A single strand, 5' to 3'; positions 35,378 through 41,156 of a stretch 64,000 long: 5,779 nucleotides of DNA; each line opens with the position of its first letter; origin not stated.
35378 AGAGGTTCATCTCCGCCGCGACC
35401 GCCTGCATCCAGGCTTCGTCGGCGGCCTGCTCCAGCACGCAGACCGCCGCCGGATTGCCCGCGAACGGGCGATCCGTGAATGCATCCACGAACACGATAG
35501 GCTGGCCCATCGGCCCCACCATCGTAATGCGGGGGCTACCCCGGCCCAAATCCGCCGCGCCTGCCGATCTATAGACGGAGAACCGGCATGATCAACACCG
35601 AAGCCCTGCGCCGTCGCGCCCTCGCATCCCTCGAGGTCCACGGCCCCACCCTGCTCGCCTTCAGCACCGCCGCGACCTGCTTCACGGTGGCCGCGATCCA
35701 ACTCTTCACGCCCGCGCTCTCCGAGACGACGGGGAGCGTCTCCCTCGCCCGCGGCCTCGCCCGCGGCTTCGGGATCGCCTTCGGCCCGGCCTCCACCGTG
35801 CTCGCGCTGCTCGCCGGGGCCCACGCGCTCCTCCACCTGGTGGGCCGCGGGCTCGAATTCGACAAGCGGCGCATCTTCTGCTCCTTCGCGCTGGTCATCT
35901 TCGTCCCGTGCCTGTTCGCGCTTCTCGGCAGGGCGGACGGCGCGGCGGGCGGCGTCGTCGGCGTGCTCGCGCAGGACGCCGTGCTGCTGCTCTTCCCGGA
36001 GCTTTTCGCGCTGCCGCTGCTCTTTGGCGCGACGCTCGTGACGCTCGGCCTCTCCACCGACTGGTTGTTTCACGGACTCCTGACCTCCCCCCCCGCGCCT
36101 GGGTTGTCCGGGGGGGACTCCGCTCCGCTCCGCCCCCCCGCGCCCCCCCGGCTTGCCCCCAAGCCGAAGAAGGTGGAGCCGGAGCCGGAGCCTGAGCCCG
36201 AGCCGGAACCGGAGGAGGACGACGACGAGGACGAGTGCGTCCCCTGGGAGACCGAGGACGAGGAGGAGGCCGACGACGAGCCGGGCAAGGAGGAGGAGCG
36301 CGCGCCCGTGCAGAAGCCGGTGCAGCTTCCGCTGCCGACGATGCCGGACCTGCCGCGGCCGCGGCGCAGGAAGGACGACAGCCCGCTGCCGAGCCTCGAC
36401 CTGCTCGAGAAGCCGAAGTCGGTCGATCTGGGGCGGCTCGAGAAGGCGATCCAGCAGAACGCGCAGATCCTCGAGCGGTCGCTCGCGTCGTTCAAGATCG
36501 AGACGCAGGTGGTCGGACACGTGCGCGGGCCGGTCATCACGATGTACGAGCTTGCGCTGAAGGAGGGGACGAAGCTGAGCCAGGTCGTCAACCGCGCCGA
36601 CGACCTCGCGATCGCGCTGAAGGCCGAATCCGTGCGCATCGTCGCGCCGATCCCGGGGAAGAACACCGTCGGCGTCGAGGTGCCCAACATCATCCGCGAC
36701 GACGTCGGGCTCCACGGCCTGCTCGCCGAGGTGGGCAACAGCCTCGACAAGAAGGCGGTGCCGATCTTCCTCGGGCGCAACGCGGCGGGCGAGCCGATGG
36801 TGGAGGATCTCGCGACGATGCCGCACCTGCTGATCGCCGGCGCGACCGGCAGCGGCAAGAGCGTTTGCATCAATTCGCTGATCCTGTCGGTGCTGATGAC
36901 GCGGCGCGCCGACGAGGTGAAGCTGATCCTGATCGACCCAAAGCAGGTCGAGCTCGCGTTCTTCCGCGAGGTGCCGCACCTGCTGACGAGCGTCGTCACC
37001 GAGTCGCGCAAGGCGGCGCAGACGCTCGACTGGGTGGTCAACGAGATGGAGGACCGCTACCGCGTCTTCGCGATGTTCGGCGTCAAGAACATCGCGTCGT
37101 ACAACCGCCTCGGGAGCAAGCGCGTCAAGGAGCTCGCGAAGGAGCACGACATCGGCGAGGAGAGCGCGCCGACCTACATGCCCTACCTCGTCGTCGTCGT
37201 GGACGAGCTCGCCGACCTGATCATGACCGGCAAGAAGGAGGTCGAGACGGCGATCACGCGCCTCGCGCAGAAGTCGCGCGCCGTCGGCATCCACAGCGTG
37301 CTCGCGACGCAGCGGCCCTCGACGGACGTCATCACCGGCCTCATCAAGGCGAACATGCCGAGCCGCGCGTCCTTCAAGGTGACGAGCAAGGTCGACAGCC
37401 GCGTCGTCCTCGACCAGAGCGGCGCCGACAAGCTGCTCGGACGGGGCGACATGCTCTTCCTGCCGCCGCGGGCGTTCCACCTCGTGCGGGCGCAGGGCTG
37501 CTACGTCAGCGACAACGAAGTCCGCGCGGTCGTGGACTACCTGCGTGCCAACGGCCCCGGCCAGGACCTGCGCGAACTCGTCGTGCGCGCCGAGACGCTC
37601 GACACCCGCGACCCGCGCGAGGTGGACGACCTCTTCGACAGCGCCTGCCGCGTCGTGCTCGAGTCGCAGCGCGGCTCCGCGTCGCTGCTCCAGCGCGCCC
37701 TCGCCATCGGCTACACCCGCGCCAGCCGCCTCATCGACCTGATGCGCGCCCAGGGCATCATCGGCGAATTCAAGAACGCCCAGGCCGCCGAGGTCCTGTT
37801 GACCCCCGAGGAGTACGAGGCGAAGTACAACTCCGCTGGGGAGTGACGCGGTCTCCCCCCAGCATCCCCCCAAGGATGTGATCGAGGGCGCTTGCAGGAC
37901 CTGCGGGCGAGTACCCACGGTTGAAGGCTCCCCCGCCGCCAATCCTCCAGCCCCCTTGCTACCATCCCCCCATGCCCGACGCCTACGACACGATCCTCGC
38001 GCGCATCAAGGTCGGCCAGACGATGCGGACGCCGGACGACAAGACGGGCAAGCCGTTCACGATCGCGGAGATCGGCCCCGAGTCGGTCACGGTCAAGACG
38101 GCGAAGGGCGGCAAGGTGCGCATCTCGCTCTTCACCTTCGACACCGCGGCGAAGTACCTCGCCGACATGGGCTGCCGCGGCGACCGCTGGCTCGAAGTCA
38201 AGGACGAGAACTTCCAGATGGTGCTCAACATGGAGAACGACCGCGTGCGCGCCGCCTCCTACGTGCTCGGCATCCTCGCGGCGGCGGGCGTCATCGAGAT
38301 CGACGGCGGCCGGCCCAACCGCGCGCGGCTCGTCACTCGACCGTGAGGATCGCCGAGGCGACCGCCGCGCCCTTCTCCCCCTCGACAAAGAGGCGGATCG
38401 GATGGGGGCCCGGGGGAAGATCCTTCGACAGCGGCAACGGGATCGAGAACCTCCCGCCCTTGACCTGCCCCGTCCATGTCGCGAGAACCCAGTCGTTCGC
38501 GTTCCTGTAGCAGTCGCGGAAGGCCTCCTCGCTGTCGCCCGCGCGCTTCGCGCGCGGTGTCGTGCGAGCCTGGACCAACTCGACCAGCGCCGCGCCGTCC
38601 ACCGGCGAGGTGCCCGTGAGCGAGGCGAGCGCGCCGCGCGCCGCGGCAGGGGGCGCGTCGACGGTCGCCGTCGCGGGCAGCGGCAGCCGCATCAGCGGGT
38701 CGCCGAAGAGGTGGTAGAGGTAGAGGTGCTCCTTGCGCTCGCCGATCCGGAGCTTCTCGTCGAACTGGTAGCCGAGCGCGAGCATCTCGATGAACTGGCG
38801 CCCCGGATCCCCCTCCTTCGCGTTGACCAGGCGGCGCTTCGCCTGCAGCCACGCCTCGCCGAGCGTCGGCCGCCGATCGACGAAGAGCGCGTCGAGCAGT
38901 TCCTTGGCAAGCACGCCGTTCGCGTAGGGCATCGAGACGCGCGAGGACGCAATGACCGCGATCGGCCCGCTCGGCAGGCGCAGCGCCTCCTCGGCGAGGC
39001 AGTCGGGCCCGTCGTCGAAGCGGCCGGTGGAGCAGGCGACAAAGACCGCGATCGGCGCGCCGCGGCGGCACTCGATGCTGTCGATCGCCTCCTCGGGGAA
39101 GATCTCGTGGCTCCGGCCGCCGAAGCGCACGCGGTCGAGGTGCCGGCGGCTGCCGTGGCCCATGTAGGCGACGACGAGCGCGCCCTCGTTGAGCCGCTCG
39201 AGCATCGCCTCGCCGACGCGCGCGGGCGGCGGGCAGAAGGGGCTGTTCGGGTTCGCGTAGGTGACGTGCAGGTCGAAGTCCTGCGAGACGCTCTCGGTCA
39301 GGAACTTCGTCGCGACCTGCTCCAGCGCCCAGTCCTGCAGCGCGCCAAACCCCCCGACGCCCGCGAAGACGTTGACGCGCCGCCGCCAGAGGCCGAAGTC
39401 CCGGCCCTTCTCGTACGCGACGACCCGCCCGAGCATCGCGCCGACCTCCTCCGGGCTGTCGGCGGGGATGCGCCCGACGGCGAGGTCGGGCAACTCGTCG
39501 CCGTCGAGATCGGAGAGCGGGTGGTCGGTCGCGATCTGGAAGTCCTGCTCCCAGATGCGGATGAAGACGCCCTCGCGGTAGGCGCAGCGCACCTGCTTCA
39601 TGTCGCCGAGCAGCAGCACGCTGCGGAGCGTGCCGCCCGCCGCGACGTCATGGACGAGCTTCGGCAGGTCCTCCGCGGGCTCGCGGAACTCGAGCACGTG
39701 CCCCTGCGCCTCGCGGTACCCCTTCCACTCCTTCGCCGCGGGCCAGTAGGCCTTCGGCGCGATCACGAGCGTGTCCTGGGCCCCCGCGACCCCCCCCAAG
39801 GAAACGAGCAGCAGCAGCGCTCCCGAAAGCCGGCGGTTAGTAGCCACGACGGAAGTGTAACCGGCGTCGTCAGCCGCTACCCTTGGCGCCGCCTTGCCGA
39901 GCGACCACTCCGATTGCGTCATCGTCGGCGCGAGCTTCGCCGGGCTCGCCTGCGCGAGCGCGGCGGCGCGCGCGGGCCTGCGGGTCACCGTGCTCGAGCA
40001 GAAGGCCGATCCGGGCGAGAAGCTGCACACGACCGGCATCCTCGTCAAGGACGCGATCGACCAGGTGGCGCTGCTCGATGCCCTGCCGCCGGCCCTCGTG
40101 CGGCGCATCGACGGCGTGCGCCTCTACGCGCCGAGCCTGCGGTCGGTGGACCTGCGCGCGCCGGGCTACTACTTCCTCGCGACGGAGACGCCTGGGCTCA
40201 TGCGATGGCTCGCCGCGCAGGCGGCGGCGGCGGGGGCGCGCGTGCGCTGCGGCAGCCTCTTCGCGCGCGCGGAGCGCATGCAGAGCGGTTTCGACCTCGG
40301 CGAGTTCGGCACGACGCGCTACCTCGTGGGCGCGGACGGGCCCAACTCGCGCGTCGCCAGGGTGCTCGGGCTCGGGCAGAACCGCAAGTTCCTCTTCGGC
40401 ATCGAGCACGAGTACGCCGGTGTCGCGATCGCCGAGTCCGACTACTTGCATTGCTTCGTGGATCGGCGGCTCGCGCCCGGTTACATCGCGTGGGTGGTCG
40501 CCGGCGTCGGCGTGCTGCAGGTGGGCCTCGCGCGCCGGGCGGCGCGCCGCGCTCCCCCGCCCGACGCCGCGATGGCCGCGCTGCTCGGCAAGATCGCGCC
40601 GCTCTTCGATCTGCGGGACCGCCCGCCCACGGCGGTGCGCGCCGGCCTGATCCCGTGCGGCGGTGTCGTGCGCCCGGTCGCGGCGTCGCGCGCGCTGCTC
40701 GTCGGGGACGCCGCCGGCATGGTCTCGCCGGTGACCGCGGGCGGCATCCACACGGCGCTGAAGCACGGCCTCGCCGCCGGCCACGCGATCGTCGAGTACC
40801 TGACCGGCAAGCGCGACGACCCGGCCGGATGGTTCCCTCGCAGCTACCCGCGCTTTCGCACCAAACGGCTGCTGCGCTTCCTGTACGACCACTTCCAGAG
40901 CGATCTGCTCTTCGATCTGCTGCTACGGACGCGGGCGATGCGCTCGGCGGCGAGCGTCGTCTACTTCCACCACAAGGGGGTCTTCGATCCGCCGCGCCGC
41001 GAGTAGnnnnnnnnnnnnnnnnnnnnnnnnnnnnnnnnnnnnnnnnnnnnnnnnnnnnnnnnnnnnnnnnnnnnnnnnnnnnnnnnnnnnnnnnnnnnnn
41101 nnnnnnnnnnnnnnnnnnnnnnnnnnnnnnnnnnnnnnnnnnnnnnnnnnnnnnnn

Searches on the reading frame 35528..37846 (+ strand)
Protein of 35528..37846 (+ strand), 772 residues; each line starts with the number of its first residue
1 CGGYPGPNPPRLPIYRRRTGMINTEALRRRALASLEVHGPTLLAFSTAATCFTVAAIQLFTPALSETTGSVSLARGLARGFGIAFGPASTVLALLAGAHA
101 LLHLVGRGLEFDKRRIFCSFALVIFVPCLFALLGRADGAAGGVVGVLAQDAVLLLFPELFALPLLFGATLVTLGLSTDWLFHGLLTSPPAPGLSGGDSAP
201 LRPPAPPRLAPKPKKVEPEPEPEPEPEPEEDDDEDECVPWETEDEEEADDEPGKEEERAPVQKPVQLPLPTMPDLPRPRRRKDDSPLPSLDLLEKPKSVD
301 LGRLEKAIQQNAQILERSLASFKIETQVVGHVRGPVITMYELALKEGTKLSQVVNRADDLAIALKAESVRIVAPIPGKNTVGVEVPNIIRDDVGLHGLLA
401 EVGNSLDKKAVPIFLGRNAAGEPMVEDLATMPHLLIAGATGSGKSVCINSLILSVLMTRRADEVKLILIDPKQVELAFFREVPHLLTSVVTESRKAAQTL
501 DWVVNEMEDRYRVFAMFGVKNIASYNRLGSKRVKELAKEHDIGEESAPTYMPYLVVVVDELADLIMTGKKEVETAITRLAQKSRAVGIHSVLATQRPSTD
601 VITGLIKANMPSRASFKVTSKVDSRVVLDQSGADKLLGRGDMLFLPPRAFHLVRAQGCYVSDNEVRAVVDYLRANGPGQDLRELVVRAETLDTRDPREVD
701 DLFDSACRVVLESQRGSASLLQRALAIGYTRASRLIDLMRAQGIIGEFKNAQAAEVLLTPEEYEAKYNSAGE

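Call 27: search_protein_families(library=pfam, proteins=[window:35528-37846:+], max_evalue=0.001)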
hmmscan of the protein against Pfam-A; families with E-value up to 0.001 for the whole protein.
window:35528-37846:+ (772 aa): 5 families
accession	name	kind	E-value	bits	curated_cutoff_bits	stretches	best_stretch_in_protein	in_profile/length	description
PF01580.24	FtsK_SpoIIIE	-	2.4e-61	207.4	24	1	407-598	14-220/221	FtsK/SpoIIIE family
PF17854.6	FtsK_alpha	-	4.7e-32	110.6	22.9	1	287-387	1-101/101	FtsK alpha domain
PF09397.16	FtsK_gamma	-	1.1e-20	73.6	30.6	1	698-758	2-62/63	Ftsk gamma domain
PF20703.3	nSTAND1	-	4.4e-06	27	27.1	1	409-589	11-154/379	Novel STAND NTPase 1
PF12846.13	AAA_10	-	2.8e-05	23.8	27.5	1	430-486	20-72/362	AAA-like domain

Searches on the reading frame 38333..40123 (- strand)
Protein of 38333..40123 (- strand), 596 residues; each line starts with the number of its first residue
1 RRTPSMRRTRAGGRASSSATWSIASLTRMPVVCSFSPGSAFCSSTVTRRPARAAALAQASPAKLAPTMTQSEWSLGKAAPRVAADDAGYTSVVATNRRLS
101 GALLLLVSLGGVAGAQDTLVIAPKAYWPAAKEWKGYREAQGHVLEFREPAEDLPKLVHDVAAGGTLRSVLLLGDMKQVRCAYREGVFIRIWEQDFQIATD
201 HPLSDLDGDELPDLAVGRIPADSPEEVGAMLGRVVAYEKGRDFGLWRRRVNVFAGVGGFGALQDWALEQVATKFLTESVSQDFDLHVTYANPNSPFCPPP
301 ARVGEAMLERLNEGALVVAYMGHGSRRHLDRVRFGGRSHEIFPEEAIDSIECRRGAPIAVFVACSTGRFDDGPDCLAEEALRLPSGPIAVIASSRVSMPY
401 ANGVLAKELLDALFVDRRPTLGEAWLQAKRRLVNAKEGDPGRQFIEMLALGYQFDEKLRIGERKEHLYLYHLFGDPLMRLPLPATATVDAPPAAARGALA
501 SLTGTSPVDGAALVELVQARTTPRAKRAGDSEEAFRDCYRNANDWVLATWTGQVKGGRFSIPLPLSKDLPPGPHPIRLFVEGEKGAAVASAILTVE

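Call 27: search_protein_families(library=pfam, proteins=[window:38333-40123:-], max_evalue=0.001)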
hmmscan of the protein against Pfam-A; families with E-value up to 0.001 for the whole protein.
window:38333-40123:- (596 aa): 1 family
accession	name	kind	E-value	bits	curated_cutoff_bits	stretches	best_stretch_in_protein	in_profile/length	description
PF01364.23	Peptidase_C25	-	3.4e-50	171.8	23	1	165-480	65-374/374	Peptidase family C25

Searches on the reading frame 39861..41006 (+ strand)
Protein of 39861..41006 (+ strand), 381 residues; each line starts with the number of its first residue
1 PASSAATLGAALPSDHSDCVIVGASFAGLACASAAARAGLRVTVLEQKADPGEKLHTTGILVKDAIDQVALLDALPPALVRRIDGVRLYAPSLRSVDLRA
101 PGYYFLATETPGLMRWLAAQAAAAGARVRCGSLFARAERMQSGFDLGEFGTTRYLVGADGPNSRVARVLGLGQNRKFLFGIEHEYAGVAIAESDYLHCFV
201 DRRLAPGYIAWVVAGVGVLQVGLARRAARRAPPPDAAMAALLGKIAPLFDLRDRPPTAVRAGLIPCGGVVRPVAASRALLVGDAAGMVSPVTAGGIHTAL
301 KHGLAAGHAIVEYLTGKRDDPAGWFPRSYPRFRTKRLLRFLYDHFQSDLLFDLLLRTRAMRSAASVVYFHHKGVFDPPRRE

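Call 27: search_protein_families(library=pfam, proteins=[window:39861-41006:+], max_evalue=0.001)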
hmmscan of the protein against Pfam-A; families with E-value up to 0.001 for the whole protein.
window:39861-41006:+ (381 aa): 10 families
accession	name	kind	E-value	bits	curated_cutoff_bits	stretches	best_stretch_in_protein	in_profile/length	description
PF01494.25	FAD_binding_3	-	5.2e-14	52.7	22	1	18-320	3-328/349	FAD binding domain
PF01266.30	DAO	-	1.1e-08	35.4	27.9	1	18-108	1-94/353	FAD dependent oxidoreductase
PF13450.12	NAD_binding_8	-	1.2e-07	32.4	21.9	1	21-54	1-34/68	NAD(P)-binding Rossmann-like domain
PF03486.20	HI0933_like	-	1.2e-06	28.6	50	1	18-59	2-43/244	HI0933-like protein Rossmann domain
PF07992.20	Pyr_redox_2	-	1.3e-05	25.2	26.1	1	18-68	2-48/291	Pyridine nucleotide-disulphide oxidoreductase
PF05834.18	Lycopene_cycl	-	1.9e-05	24.4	23.4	0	262-342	241-319/380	Lycopene cyclase protein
PF00890.30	FAD_binding_2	-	2.2e-05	24.3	20.4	1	18-50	1-33/414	FAD binding domain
PF01946.23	Thi4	-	4.2e-05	23.3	26.2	1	16-63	17-65/235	Thi4 family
PF12831.13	FAD_oxidored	-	9.8e-05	22.2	27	1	18-48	1-31/416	FAD dependent oxidoreductase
PF00070.33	Pyr_redox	-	0.0005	21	22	1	20-52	3-35/82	Pyridine nucleotide-disulphide oxidoreductase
